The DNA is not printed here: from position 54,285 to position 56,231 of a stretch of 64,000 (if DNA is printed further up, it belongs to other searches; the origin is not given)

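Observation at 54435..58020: PPDK-like enzyme missing its PEP/pyruvate domain, translationally coupled to a ~650-aa PhoU/DUF47-tailed protein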

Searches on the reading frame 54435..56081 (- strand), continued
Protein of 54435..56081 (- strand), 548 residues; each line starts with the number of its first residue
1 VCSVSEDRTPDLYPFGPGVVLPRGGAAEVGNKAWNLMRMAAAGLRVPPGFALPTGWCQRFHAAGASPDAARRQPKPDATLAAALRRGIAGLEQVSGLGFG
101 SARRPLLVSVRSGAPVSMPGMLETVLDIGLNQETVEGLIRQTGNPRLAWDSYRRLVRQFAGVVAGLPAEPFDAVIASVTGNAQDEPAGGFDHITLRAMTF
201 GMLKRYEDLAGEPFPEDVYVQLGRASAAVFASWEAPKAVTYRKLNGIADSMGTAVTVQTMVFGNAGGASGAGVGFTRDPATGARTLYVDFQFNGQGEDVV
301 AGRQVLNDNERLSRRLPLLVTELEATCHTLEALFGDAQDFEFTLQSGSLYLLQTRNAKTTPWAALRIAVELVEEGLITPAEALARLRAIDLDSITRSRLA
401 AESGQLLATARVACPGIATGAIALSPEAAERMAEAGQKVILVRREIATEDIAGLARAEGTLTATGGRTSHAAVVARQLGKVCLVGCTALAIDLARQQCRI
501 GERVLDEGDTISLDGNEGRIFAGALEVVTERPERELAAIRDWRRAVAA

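Call 35: search_solved_structures(query=window:54435-56072:-, max_evalue=1e-100, show_alignments=2)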
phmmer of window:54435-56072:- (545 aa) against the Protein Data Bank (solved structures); distinct sequences matched with E-value up to 1e-100: 10.
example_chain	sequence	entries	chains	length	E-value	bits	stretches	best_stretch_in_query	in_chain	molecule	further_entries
9pzl_A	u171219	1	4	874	6.7e-113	381.5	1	26-525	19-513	Pyruvate, phosphate dikinase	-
1kbl_A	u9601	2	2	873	6.8e-113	381.5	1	26-525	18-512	PYRUVATE PHOSPHATE DIKINASE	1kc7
1ggo_A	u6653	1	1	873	3.4e-112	379.2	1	26-525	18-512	PROTEIN (PYRUVATE, PHOSPHATE DIKINASE)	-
1jde_A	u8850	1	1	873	3.7e-112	379.1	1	26-525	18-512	PYRUVATE, PHOSPHATE DIKINASE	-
1dik_A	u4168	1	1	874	4.6e-112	378.8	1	26-525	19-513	PYRUVATE PHOSPHATE DIKINASE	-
2r82_A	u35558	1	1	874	8.7e-112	377.8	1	26-525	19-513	Pyruvate, phosphate dikinase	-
2dik_A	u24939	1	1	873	3.2e-111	376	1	26-525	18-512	PROTEIN (PYRUVATE PHOSPHATE DIKINASE)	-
1vbg_A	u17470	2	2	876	5.6e-107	362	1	26-522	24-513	pyruvate,orthophosphate dikinase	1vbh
5jvn_A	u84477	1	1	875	2.5e-103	349.9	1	25-539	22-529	Pyruvate, phosphate dikinase, chloroplastic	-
5jvj_A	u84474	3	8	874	8e-103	348.3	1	24-539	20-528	Pyruvate, phosphate dikinase, chloroplastic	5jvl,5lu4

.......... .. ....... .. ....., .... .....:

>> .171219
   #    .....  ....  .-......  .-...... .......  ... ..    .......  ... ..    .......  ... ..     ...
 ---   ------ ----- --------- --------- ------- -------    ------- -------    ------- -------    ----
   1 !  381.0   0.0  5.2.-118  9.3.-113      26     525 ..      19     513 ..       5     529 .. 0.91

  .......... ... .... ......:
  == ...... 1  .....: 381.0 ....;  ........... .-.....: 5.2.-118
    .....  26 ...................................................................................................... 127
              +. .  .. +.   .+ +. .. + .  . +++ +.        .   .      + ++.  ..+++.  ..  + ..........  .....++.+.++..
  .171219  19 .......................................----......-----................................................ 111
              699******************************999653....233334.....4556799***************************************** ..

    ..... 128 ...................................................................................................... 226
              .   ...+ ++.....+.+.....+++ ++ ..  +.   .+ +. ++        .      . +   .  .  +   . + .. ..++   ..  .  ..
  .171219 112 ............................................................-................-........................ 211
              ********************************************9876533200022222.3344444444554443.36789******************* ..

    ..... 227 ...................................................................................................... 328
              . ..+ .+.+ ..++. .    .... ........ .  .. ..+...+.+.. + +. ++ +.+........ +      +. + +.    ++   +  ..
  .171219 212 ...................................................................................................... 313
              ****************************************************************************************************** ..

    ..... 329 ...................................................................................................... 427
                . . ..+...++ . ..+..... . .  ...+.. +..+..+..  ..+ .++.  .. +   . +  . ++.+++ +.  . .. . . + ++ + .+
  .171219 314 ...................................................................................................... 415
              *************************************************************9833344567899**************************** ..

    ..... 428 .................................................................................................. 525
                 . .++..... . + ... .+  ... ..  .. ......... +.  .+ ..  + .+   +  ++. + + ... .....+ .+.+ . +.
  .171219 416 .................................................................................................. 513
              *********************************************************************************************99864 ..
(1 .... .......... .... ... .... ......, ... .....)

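Call 46: search_protein_families(library=ncbifam, proteins=[P0178, P0233, P0229], max_evalue=1e-50)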
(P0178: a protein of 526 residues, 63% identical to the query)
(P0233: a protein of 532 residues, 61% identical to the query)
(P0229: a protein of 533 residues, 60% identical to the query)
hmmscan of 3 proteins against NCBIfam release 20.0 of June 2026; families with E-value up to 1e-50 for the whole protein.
P0178 (526 aa): 2 families
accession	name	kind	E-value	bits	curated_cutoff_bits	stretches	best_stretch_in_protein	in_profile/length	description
TIGR01828.1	pyru_phos_dikin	equivalog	3.8e-146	488.3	843.45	1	21-520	18-522/865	pyruvate, phosphate dikinase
NF004531.0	PRK05878.1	equivalog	5.8e-121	404.7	456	1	19-524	24-482/534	pyruvate, phosphate dikinase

P0233 (532 aa): 2 families
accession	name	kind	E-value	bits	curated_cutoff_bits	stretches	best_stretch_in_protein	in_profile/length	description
TIGR01828.1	pyru_phos_dikin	equivalog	2.6e-151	505.5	843.45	1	20-522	17-522/865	pyruvate, phosphate dikinase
NF004531.0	PRK05878.1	equivalog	1e-120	403.9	456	1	20-483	25-450/534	pyruvate, phosphate dikinase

P0229 (533 aa): 2 families
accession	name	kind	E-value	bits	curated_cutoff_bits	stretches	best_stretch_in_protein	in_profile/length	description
TIGR01828.1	pyru_phos_dikin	equivalog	5.1e-153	511.1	843.45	1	21-526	17-523/865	pyruvate, phosphate dikinase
NF004531.0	PRK05878.1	equivalog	5e-129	431.3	456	1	15-522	19-475/534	pyruvate, phosphate dikinase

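Call 49: search_protein_families(library=padloc, proteins=[window:54435-56072:-], max_evalue=0.01)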
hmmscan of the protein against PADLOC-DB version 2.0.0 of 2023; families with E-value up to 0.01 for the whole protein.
window:54435-56072:- (545 aa): 0 families

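Call 71: find_encoding_contigs(protein=P0233, flank=6000, max_places=1)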
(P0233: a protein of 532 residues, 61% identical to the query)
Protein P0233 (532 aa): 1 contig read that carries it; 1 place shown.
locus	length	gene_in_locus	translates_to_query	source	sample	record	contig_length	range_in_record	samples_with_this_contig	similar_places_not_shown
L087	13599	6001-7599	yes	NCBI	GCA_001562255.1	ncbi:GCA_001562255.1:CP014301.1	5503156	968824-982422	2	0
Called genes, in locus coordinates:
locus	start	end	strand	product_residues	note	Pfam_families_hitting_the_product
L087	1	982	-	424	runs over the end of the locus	PF25919:BSH_CusB (weak)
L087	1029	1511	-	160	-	PF04972:BON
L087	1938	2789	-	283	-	PF00582:Usp (faint)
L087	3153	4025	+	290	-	PF02463:SMC_N (faint), PF00005:ABC_tran, PF13304:AAA_21 (weak)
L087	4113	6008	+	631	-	PF01865:PhoU_div (weak)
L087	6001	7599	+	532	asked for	PF01326:PPDK_N, PF00391:PEP-utilizers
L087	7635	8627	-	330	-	PF01180:DHO_dh (weak)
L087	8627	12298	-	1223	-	PF01855:POR_N, PF17147:PFOR_II, PF01558:POR, PF10371:EKR, PF12838:Fer4_7, PF13187:Fer4_9, PF13484:Fer4_16, PF02775:TPP_enzyme_C, +7 more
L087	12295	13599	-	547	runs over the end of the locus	PF14691:Fer4_20, PF01262:AlaDh_PNT_C (faint), PF13738:Pyr_redox_3 (faint), PF01266:DAO (weak), PF07992:Pyr_redox_2, PF13450:NAD_binding_8 (weak), PF14697:Fer4_21 (weak), PF12838:Fer4_7 (weak), +4 more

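Call 72: find_encoding_contigs(protein=P0226, flank=6000, max_places=1)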
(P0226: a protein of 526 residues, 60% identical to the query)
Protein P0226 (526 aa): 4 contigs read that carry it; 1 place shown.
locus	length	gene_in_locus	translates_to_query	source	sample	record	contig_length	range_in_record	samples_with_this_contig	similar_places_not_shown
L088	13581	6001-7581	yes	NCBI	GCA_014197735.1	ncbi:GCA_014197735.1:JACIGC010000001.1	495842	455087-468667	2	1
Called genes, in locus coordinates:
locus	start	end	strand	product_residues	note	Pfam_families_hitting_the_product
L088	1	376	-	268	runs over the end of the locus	PF02582:DUF155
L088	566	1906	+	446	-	PF11563:Protoglobin, PF00015:MCPsignal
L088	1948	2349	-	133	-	PF27683:UCP034077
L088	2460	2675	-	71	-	-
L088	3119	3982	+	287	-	PF00005:ABC_tran, PF13304:AAA_21 (weak)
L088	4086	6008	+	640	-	PF01865:PhoU_div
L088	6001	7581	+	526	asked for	PF01326:PPDK_N, PF00391:PEP-utilizers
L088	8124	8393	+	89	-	-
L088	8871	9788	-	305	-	PF01497:Peripla_BP_2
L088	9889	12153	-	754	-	PF07715:Plug, PF00593:TonB_dep_Rec_b-barrel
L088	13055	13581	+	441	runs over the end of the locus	PF03109:ABC1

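Call 74: search_protein_families(library=ncbifam, proteins=[L087:3153-4025:+, L088:3119-3982:+], max_evalue=1e-60)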
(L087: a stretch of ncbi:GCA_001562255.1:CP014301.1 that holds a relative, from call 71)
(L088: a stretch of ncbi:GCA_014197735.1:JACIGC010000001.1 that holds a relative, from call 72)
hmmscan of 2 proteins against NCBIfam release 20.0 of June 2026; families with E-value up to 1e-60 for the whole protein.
L087:3153-4025:+ (290 aa): 5 families
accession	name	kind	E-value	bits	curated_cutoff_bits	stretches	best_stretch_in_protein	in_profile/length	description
TIGR00972.1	3a0107s01c2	equivalog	1.1e-108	362.2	343.2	1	44-290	2-248/248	phosphate ABC transporter ATP-binding protein PstB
NF010860.0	PRK14267.1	equivalog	3.9e-87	292.1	412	1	44-290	5-253/253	phosphate ABC transporter ATP-binding protein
NF010851.0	PRK14258.1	subfamily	6e-71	238.9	425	1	44-288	8-259/261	phosphate ABC transporter ATP-binding protein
NF010840.0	PRK14246.1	equivalog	1.8e-69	234.3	425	1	51-288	17-255/257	phosphate ABC transporter ATP-binding protein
NF010864.0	PRK14271.1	equivalog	9.1e-67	225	561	1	44-288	22-265/276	phosphate ABC transporter ATP-binding protein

L088:3119-3982:+ (287 aa): 5 families
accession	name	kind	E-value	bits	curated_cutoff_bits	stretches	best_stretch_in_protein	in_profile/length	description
TIGR00972.1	3a0107s01c2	equivalog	2.2e-104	348.2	343.2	1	41-287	2-248/248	phosphate ABC transporter ATP-binding protein PstB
NF010860.0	PRK14267.1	equivalog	3.1e-82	276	412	1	40-287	4-253/253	phosphate ABC transporter ATP-binding protein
NF010851.0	PRK14258.1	subfamily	3.2e-69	233.3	425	1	40-284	7-258/261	phosphate ABC transporter ATP-binding protein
NF010864.0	PRK14271.1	equivalog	4.3e-64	216.3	561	1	39-285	20-265/276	phosphate ABC transporter ATP-binding protein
NF010840.0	PRK14246.1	equivalog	1.8e-61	208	425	1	42-285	12-255/257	phosphate ABC transporter ATP-binding protein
